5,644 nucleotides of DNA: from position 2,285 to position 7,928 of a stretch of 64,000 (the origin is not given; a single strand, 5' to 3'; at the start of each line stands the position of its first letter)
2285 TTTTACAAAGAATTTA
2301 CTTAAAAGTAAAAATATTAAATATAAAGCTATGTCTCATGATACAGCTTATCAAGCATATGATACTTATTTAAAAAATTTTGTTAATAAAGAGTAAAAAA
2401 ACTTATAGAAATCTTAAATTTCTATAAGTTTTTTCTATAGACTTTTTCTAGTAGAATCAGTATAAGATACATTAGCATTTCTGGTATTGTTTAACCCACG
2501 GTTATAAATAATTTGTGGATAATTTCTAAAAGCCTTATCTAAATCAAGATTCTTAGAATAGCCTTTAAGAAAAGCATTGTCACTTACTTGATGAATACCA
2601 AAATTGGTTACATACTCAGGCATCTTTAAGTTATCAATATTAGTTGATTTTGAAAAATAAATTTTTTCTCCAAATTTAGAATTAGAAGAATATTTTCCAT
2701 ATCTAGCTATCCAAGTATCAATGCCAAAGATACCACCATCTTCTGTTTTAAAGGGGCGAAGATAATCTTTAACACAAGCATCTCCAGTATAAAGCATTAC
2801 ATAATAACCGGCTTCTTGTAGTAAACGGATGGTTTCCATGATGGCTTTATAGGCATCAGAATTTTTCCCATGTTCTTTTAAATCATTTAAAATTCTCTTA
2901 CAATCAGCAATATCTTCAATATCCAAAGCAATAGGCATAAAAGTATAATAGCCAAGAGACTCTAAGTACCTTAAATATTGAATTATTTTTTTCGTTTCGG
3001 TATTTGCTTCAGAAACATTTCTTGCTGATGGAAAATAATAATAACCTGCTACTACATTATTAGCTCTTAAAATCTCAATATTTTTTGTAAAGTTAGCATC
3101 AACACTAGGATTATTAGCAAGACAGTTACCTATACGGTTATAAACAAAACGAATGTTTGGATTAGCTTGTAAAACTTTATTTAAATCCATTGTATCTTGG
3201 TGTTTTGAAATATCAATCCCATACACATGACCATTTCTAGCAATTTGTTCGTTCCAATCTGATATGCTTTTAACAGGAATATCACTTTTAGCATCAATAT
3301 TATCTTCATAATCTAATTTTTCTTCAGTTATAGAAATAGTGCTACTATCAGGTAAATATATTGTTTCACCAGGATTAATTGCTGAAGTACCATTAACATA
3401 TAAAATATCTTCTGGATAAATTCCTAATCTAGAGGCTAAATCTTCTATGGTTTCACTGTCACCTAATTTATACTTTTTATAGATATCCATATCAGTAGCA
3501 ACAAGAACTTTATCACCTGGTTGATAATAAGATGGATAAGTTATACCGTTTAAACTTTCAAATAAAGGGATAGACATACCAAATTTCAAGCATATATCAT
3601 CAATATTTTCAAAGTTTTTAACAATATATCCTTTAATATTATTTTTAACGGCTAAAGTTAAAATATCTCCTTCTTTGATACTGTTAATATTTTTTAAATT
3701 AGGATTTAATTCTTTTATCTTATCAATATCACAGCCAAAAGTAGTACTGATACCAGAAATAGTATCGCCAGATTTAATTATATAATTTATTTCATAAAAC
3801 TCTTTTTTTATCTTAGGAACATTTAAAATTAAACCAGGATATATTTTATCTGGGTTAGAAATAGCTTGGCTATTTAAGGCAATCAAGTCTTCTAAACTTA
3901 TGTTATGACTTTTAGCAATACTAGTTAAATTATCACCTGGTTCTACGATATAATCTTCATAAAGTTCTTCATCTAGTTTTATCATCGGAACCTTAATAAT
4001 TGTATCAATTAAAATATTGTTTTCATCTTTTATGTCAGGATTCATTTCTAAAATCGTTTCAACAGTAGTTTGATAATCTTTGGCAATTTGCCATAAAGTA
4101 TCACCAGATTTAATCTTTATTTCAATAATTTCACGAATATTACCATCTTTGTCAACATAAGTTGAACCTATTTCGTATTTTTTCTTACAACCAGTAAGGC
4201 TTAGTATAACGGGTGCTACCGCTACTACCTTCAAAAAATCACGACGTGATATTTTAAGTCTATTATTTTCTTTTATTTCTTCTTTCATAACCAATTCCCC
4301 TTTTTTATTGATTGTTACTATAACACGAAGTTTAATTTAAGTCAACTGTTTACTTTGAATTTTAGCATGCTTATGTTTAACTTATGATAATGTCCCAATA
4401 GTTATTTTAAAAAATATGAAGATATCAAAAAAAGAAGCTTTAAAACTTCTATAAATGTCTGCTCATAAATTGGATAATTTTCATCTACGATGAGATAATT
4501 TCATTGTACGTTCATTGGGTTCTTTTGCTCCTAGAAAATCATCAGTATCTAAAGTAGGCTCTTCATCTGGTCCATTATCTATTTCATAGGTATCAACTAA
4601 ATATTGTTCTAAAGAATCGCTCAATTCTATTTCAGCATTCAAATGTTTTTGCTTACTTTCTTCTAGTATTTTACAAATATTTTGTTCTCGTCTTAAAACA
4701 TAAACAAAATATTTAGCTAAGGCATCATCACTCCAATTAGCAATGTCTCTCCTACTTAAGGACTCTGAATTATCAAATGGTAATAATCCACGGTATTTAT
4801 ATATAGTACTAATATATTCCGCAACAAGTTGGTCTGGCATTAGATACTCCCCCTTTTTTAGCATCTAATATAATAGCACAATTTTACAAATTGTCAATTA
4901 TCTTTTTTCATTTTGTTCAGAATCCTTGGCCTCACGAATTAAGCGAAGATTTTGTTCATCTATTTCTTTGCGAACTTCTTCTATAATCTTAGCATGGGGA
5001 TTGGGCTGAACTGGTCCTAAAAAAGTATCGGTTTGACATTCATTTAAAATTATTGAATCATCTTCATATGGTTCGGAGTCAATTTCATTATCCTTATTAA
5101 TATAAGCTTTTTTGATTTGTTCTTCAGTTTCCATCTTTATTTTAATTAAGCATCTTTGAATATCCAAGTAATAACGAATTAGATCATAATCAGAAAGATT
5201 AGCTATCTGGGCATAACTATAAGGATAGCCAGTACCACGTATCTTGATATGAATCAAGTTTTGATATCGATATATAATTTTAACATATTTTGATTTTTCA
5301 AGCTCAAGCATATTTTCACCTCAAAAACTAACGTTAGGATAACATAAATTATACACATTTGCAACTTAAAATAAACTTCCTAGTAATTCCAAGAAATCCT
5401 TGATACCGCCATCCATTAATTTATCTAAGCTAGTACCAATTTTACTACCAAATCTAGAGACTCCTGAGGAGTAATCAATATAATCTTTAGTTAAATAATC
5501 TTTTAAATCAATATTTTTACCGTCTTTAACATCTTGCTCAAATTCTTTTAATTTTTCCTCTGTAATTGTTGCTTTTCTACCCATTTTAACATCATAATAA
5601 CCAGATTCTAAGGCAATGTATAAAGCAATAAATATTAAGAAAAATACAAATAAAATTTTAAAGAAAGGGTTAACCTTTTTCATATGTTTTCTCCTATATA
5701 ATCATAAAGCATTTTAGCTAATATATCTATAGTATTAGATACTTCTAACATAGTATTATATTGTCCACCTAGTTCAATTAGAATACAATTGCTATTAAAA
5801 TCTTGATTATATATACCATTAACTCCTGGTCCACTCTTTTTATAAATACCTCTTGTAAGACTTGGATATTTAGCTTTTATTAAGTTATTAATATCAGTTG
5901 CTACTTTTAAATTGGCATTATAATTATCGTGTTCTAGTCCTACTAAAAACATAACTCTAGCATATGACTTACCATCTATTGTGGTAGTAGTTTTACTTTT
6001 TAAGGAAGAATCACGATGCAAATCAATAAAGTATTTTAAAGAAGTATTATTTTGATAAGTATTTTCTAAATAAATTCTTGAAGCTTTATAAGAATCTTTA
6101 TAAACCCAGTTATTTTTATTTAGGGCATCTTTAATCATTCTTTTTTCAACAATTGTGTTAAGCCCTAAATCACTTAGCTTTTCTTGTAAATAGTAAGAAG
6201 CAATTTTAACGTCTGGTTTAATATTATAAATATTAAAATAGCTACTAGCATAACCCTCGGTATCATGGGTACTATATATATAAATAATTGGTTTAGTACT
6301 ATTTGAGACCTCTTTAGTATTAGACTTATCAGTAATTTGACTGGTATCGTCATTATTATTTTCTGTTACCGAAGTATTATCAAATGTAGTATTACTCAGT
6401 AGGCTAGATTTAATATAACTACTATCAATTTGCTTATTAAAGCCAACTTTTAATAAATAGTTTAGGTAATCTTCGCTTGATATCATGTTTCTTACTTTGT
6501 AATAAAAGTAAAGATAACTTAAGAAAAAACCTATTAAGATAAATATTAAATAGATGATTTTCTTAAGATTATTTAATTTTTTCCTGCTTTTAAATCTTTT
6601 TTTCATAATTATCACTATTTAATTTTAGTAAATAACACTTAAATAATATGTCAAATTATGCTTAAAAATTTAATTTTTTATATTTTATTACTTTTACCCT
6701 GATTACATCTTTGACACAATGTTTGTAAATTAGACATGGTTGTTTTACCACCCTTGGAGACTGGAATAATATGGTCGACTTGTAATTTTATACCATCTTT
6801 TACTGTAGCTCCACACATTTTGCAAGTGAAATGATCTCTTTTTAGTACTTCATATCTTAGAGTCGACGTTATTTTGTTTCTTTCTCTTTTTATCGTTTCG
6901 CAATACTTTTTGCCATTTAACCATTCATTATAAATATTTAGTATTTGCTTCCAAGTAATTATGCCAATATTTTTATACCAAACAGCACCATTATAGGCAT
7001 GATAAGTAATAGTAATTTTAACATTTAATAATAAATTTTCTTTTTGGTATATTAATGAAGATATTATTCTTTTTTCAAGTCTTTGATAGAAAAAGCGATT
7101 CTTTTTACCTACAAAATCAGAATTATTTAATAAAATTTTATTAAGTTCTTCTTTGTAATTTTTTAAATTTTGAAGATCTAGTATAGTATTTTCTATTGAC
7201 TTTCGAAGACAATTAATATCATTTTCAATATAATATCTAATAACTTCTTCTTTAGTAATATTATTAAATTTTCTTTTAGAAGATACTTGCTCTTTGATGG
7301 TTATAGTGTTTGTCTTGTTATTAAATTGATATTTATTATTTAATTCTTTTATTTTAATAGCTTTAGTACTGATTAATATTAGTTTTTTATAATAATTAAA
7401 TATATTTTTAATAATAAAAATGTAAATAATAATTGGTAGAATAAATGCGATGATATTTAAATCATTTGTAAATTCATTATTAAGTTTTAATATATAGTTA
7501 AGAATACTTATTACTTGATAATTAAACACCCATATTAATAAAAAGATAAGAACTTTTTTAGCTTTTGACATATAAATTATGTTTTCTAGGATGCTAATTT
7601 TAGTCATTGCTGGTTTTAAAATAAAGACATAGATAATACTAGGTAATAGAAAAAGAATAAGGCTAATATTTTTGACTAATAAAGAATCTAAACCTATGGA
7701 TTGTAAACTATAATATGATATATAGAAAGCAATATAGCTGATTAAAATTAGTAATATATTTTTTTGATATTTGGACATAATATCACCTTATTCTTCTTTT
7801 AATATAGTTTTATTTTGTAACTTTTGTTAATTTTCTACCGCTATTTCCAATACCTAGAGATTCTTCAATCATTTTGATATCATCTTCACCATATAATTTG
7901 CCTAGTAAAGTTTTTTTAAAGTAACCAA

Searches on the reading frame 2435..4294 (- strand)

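Call 67: search_protein_families(library=pfam, proteins=[window:2435-4294:-], max_evalue=0.001)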
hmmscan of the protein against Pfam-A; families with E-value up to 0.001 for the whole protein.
window:2435-4294:- (619 aa): 7 families
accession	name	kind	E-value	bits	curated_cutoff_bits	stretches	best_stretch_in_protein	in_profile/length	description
PF01476.26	LysM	-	5.5e-44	148.3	20.9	3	60-103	2-43/43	LysM domain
PF01183.26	Glyco_hydro_25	-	8.6e-12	46.2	27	1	360-539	1-159/180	Glycosyl hydrolases family 25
PF23473.1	LysM3_LYK4_5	-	3.2e-11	43.5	29.3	0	170-197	4-31/48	LYK4/5 LysM3 domain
PF23577.1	LysM_RLK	-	5.1e-07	30.1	27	0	117-138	5-25/44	LysM domain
PF23472.1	LysM2_CERK1_LYK3_4_5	-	2.1e-06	27.9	27.4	0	60-103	9-54/56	LYK3/4/5 LysM2 domain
PF23462.1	LysM3_NFP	-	4.5e-06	27.5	28.1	0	167-204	1-37/48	NFP LysM3 domain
PF23457.1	LysM2_NFP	-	2.1e-05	24.9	36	0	59-104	8-55/56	NFP LysM2 domain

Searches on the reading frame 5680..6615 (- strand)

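Call 67: search_protein_families(library=pfam, proteins=[window:5680-6615:-], max_evalue=0.001)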
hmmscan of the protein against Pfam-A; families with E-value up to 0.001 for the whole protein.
window:5680-6615:- (311 aa): 1 family
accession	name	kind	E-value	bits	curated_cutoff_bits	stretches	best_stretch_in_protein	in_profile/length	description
PF07454.18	SpoIIP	-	1e-53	183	24.4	1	68-303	35-268/269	Stage II sporulation protein P (SpoIIP)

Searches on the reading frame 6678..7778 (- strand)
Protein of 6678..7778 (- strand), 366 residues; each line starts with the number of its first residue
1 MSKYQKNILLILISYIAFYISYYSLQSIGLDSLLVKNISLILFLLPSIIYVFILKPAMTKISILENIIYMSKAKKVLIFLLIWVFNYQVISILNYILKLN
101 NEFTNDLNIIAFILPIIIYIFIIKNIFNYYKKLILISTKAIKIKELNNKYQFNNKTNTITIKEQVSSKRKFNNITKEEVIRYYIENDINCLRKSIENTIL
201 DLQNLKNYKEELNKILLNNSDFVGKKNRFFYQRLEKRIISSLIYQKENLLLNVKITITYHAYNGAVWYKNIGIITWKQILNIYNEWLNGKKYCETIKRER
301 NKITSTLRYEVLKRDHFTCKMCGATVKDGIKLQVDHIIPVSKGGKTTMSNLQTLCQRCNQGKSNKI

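Call 67: search_protein_families(library=pfam, proteins=[window:6678-7778:-], max_evalue=0.001)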
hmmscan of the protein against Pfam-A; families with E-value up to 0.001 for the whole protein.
window:6678-7778:- (366 aa): 3 families
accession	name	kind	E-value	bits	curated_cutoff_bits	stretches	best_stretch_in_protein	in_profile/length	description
PF01844.29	HNH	-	4.1e-16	59.3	21.4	1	319-365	1-47/47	HNH endonuclease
PF14279.12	HNH_5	-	5e-14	52.4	27.5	1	319-366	1-47/56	HNH endonuclease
PF13395.12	HNH_4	-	4.9e-05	23.6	22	1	331-365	17-51/54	HNH endonuclease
